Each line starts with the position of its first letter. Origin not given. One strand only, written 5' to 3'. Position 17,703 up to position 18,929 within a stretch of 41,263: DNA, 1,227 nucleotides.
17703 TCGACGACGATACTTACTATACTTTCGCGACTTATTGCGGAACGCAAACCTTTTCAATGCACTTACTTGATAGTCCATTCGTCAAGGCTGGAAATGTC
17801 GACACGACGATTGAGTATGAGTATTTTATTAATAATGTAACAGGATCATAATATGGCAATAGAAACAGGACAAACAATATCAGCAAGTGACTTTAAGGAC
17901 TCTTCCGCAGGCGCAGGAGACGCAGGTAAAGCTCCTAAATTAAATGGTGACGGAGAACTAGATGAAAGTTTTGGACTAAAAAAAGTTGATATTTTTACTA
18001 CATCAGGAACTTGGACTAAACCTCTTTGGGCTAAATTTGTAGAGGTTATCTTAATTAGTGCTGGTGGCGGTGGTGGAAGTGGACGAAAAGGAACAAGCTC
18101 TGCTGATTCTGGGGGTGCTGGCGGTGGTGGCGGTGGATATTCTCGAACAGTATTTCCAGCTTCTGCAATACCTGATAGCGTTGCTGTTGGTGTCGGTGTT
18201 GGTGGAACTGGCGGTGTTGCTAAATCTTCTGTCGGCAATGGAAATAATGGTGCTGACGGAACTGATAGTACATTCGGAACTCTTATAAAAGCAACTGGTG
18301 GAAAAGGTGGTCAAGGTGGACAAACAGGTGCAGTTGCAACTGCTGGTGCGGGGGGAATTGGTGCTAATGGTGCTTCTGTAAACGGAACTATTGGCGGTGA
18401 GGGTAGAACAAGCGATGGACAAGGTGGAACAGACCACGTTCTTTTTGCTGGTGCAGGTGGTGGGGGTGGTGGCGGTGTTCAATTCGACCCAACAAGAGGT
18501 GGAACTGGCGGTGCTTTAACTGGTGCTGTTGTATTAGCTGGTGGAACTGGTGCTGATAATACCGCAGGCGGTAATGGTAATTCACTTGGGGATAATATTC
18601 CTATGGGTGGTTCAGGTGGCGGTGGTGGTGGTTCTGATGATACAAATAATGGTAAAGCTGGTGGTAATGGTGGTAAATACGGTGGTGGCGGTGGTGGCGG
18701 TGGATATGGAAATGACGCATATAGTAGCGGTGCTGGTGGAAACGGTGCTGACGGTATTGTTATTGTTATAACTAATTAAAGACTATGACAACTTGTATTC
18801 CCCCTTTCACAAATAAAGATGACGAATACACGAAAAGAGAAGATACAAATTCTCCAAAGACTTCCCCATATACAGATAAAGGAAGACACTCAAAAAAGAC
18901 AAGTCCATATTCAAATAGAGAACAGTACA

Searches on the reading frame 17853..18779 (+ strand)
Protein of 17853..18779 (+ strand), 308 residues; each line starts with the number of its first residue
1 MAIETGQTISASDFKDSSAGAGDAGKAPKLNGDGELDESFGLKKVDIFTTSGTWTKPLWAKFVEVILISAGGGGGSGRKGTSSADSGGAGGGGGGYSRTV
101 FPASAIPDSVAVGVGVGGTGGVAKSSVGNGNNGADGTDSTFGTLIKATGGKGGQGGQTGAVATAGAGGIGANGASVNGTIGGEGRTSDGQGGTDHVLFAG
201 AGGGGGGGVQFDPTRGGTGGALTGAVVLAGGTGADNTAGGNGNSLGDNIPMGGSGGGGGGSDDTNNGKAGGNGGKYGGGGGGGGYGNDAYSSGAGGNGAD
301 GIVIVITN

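Call 103: search_protein_families(library=pfam, proteins=[window:17853-18779:+], max_evalue=0.001)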
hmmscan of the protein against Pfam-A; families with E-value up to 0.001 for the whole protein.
window:17853-18779:+ (308 aa): 1 family
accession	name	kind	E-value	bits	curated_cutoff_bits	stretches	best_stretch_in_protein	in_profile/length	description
PF21722.4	Gly_rich_2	-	1.4e-11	45.3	24.3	1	51-305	3-223/226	Glycine-rich domain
